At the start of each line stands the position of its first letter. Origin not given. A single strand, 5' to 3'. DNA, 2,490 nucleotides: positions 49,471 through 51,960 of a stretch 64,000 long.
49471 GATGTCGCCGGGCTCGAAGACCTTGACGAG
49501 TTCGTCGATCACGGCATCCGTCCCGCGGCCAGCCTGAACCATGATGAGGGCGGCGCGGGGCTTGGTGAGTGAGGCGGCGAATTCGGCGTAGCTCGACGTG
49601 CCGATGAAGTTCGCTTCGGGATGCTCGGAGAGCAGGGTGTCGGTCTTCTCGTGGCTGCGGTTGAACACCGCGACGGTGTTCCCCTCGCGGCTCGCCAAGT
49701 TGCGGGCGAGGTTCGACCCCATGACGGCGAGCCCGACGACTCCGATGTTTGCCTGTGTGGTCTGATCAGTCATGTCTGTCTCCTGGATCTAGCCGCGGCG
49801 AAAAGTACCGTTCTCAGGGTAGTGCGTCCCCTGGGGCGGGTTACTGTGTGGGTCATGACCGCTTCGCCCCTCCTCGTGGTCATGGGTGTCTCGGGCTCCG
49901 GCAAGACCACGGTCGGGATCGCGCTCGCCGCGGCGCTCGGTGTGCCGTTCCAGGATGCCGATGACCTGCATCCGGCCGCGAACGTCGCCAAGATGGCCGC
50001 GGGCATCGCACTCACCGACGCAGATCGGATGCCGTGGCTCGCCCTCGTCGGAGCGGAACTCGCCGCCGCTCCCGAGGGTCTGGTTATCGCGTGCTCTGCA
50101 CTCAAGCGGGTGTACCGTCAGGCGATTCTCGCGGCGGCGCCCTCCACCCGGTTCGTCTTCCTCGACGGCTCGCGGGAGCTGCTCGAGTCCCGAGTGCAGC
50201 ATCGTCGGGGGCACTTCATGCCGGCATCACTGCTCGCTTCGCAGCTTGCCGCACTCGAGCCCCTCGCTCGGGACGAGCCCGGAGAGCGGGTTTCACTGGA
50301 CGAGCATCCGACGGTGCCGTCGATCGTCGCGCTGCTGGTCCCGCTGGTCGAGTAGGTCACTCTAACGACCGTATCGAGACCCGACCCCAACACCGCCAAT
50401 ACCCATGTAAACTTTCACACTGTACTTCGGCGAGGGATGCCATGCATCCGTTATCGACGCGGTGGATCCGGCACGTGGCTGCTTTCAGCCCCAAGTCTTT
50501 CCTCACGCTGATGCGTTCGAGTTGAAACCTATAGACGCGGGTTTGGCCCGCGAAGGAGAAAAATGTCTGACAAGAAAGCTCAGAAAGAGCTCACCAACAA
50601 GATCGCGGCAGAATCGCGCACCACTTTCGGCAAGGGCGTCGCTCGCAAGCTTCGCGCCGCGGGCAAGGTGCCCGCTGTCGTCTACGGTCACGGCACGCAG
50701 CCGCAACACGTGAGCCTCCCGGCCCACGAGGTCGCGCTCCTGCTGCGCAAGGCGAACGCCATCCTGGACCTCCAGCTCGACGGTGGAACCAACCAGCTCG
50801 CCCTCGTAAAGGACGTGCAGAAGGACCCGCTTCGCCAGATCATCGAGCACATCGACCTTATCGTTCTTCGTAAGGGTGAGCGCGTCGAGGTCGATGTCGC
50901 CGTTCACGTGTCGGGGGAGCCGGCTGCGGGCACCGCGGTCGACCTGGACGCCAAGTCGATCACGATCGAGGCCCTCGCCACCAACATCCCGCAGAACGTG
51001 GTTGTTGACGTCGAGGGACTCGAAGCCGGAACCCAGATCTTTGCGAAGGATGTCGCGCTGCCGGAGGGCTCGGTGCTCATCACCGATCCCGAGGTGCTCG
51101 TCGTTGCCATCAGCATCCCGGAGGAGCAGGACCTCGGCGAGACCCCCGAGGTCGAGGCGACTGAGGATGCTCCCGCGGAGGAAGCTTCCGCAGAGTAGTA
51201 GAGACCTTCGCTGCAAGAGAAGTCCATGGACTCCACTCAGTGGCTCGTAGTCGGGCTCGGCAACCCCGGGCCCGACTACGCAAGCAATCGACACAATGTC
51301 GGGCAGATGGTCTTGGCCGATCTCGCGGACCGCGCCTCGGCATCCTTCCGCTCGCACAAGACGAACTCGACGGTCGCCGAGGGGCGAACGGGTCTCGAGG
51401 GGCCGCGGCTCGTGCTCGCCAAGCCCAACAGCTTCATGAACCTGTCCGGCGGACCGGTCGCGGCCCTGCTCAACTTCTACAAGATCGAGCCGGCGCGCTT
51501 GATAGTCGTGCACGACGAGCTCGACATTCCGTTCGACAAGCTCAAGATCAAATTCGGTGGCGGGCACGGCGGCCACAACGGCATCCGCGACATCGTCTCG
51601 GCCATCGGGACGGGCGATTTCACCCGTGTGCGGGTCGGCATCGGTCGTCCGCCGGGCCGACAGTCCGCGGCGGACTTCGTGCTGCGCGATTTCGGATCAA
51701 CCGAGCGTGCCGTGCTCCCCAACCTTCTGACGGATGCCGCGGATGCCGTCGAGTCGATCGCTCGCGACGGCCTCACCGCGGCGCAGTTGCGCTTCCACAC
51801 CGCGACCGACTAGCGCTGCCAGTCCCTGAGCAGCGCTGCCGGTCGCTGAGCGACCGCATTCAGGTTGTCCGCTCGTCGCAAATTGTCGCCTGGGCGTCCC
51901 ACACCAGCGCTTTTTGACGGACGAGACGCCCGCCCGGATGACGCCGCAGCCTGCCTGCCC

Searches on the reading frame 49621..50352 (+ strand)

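Call 23: search_protein_families(library=pfam, proteins=[window:49621-50352:+], max_evalue=0.001)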
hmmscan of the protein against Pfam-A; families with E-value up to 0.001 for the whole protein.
window:49621-50352:+ (244 aa): 2 families
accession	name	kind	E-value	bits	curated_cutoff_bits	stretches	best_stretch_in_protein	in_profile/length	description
PF13671.12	AAA_33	-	6.5e-08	33.4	27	1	84-215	1-143/143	AAA domain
PF01202.28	SKI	-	4e-07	30.7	22.1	1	92-196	2-106/159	Shikimate kinase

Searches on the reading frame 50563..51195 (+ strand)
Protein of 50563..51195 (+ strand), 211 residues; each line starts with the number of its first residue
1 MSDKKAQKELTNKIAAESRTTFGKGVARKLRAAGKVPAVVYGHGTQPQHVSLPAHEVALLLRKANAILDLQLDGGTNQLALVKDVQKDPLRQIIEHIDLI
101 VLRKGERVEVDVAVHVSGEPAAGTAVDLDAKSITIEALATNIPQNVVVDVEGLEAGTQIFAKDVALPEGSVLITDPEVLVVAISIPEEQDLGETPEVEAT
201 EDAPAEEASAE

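Call 23: search_protein_families(library=pfam, proteins=[window:50563-51195:+], max_evalue=0.001)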
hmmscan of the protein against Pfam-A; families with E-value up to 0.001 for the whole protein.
window:50563-51195:+ (211 aa): 2 families
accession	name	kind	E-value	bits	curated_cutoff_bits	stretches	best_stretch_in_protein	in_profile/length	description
PF01386.24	Ribosomal_L25p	-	3.7e-27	95.1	23.6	1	14-99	1-82/82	Ribosomal L25p family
PF14693.11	Ribosomal_TL5_C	-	4e-19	69.2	27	1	108-186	2-83/84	Ribosomal protein TL5, C-terminal domain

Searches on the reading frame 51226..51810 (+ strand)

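Call 23: search_protein_families(library=pfam, proteins=[window:51226-51810:+], max_evalue=0.001)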
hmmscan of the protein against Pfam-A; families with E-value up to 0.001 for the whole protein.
window:51226-51810:+ (195 aa): 1 family
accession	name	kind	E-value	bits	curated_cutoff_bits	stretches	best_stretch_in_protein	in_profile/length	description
PF01195.25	Pept_tRNA_hydro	-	1.6e-63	214.3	27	1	7-191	1-183/183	Peptidyl-tRNA hydrolase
